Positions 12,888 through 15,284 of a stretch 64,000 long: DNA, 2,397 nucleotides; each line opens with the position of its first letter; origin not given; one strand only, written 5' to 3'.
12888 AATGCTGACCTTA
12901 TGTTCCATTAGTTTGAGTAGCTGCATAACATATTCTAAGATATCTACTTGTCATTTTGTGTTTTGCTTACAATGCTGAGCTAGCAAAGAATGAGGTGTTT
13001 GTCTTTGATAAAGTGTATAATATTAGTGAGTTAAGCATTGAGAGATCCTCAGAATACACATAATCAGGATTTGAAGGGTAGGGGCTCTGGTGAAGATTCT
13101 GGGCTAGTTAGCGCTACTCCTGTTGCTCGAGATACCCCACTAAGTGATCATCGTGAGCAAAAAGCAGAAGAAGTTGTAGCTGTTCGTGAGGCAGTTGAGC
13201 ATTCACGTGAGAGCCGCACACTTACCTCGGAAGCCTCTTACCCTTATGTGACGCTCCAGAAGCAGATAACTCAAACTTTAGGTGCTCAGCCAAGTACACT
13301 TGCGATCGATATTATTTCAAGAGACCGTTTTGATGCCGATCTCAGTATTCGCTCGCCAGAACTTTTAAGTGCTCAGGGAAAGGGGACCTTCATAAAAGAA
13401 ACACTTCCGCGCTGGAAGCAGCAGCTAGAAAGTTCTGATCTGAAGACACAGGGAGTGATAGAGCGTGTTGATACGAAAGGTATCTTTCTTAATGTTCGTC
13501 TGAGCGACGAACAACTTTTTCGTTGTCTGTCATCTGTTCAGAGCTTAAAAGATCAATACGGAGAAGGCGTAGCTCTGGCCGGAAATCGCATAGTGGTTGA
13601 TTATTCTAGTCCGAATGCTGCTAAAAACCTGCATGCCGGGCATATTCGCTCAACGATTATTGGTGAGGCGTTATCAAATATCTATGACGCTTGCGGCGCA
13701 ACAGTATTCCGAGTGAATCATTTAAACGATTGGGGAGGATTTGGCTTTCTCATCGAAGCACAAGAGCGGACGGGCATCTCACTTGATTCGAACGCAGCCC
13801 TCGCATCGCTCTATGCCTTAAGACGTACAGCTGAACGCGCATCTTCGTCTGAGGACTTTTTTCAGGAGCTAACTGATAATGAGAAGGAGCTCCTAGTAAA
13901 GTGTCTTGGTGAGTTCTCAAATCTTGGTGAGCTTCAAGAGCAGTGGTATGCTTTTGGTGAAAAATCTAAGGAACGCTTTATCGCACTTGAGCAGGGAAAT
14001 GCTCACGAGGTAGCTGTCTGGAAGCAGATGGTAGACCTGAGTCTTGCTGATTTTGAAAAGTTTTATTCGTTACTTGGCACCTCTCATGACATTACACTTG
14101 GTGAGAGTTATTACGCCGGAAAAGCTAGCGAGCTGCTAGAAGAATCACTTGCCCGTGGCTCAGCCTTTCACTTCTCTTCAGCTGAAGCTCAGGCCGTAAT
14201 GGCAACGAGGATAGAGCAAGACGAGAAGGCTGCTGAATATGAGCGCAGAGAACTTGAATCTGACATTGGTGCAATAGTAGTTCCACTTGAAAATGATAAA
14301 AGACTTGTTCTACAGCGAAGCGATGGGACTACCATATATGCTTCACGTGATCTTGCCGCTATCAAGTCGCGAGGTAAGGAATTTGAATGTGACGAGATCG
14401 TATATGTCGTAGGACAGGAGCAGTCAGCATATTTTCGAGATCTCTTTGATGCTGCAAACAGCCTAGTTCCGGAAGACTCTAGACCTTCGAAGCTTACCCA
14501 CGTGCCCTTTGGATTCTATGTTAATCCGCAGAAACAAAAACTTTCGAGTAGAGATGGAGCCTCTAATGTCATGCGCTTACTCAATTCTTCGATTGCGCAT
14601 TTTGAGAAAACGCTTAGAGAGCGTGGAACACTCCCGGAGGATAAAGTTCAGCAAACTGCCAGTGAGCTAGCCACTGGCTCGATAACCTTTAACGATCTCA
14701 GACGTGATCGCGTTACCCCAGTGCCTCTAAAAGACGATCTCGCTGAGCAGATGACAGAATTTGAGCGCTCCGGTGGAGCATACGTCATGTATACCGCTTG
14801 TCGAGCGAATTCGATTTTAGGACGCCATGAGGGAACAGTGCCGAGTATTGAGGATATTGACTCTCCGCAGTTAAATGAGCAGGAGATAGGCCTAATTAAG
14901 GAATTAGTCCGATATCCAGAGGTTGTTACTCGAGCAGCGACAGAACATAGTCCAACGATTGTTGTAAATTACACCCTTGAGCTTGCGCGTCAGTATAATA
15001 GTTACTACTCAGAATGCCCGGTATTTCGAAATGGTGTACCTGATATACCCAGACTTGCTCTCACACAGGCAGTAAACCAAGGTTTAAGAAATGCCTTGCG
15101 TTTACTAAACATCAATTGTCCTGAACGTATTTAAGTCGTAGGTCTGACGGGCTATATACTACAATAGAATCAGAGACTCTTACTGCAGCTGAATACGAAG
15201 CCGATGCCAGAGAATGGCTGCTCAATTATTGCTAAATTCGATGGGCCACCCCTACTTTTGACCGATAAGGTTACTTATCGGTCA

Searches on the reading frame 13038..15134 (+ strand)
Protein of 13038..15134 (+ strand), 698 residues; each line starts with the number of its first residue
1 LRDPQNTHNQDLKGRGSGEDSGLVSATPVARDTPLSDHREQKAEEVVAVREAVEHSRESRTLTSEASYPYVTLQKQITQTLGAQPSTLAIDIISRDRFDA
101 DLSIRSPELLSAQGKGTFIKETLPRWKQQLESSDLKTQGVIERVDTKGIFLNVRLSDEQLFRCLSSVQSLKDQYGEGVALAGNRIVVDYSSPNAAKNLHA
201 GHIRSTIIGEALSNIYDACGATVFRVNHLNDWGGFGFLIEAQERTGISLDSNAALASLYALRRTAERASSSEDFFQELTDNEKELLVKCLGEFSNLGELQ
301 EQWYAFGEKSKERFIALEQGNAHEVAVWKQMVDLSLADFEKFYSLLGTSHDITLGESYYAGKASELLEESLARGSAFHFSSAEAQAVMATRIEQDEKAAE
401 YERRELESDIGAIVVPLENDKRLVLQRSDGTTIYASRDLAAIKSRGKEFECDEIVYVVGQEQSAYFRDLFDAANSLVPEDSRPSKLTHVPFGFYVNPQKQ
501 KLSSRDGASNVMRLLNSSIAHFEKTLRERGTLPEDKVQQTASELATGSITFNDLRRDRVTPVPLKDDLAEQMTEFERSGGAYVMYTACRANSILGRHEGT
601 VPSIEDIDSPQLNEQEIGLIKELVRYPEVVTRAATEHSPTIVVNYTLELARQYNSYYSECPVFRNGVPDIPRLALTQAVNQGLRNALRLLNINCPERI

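Call 66: search_protein_families(library=pfam, proteins=[window:13038-15134:+], max_evalue=0.00001)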
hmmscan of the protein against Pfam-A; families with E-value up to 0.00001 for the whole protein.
window:13038-15134:+ (698 aa): 2 families
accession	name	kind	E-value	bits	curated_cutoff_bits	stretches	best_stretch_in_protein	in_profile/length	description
PF00750.26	tRNA-synt_1d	-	3.6e-51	174.6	23.3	1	181-560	18-343/349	tRNA synthetases class I (R), catalytic domain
PF05746.21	DALR_1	-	1.3e-24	87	22.3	1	583-698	1-117/117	DALR anticodon binding domain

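Call 67: find_homologous_proteins(query=window:13038-15134:+, max_evalue=1e-50)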
Query window:13038-15134:+ (698 aa): 356 proteins with E <= 1e-50 among 8000 candidates; the best 120 are listed.
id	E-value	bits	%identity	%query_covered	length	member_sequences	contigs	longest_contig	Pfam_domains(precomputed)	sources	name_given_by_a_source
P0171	0.0e+0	1521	100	98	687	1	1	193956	PF05746.22,PF00750.26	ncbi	-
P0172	3.4e-156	540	43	95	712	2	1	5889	PF05746.22,PF00750.26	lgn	-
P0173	4.9e-149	516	40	95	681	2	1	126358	PF05746.22,PF00750.26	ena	-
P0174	4.0e-147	510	40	95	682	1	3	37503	PF05746.22,PF00750.26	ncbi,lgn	ncbi:MAG: arginine--tRNA ligase [Pseudonocardiaceae bacterium]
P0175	4.3e-147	510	42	94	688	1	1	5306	PF05746.22,PF00750.26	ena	-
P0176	1.6e-146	508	40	95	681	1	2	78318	PF05746.22,PF00750.26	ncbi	ncbi:MAG: arginine--tRNA ligase [Pseudonocardiaceae bacterium]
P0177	1.8e-146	508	39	94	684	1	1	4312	PF05746.22,PF00750.26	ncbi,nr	ncbi:MAG: arginine--tRNA ligase [Proteobacteria bacterium]|nr:MAG: arginine--tRNA ligase [Pseudomona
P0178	1.9e-146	508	40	95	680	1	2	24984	PF05746.22,PF00750.26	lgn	-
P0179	2.8e-146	507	41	93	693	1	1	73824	PF05746.22,PF00750.26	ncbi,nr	ncbi:MAG: arginine--tRNA ligase [Oligoflexia bacterium]|nr:arginine--tRNA ligase [Oligoflexia bacter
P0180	1.2e-145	505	41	94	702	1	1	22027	PF05746.22,PF00750.26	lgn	-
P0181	8.5e-145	502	40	95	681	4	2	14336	PF05746.22,PF00750.26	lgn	-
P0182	1.4e-143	498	40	95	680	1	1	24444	PF05746.22,PF00750.26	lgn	-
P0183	4.9e-143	496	42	93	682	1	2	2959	PF05746.22,PF00750.26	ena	-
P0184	6.1e-143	496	39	95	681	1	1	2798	PF05746.22,PF00750.26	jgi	jgi:arginyl-tRNA synthetase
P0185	9.7e-143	495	39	95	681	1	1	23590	PF05746.22,PF00750.26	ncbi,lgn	-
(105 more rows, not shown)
